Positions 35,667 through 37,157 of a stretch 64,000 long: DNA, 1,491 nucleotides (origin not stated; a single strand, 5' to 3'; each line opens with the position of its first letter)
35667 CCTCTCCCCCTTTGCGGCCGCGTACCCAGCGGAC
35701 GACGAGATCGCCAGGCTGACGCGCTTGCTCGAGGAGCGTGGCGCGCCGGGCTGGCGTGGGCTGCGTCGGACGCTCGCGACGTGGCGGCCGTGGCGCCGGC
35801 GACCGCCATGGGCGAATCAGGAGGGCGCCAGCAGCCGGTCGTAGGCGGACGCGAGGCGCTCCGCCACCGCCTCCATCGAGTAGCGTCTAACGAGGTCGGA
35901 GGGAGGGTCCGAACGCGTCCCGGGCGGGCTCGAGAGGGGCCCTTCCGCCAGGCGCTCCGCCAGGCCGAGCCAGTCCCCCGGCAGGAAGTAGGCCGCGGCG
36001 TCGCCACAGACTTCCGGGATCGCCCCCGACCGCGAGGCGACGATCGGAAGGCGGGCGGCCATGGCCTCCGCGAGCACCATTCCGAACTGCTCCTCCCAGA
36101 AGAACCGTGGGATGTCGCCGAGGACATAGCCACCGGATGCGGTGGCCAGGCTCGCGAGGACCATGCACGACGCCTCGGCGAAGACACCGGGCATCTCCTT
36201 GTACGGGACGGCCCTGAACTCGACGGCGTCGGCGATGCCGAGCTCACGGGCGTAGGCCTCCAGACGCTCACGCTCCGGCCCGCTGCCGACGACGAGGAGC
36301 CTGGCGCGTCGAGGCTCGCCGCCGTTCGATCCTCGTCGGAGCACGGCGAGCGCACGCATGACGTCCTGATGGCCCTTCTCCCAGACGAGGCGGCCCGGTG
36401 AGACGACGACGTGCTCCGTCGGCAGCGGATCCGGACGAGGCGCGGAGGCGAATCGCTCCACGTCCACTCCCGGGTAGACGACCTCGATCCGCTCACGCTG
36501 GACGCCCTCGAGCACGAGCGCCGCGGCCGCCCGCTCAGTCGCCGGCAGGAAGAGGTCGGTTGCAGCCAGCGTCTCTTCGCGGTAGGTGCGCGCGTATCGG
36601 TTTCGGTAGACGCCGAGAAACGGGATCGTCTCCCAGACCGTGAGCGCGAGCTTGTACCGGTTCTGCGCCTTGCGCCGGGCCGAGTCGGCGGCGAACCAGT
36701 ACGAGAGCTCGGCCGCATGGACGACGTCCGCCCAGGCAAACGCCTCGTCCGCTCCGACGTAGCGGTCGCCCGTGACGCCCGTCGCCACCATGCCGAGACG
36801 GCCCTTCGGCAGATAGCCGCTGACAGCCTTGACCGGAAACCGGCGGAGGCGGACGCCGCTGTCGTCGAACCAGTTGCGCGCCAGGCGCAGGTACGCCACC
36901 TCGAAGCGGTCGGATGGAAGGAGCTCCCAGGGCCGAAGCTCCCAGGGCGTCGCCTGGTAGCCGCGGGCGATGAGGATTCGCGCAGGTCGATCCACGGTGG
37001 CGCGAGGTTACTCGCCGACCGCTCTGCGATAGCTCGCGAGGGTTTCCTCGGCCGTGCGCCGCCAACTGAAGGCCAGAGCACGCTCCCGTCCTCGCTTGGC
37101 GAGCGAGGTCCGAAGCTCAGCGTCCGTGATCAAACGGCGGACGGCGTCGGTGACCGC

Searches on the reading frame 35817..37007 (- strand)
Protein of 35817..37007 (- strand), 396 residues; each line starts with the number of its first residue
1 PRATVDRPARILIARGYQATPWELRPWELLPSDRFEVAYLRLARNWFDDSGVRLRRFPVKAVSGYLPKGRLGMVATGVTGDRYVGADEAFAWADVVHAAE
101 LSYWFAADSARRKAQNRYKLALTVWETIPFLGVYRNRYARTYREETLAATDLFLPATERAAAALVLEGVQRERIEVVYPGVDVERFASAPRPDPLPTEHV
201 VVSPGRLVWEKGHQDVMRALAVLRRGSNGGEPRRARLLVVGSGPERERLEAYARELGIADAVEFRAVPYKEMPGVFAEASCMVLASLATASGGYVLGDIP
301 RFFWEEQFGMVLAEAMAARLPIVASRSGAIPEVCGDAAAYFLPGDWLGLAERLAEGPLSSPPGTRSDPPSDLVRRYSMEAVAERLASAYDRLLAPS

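Call 81: search_protein_families(library=pfam, proteins=[window:35817-37007:-], max_evalue=0.00001)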
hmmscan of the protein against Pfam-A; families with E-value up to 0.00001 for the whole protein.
window:35817-37007:- (396 aa): 3 families
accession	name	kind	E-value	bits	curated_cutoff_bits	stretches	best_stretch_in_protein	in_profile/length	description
PF00534.26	Glycos_transf_1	-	6.6e-22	78.3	26.4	1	197-353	14-152/172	Glycosyl transferases group 1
PF13692.12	Glyco_trans_1_4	-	3.1e-20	73.3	27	1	199-353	2-136/142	Glycosyl transferases group 1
PF13439.12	Glyco_transf_4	-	2.3e-08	34.7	28.5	1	92-185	72-170/170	Glycosyltransferase Family 4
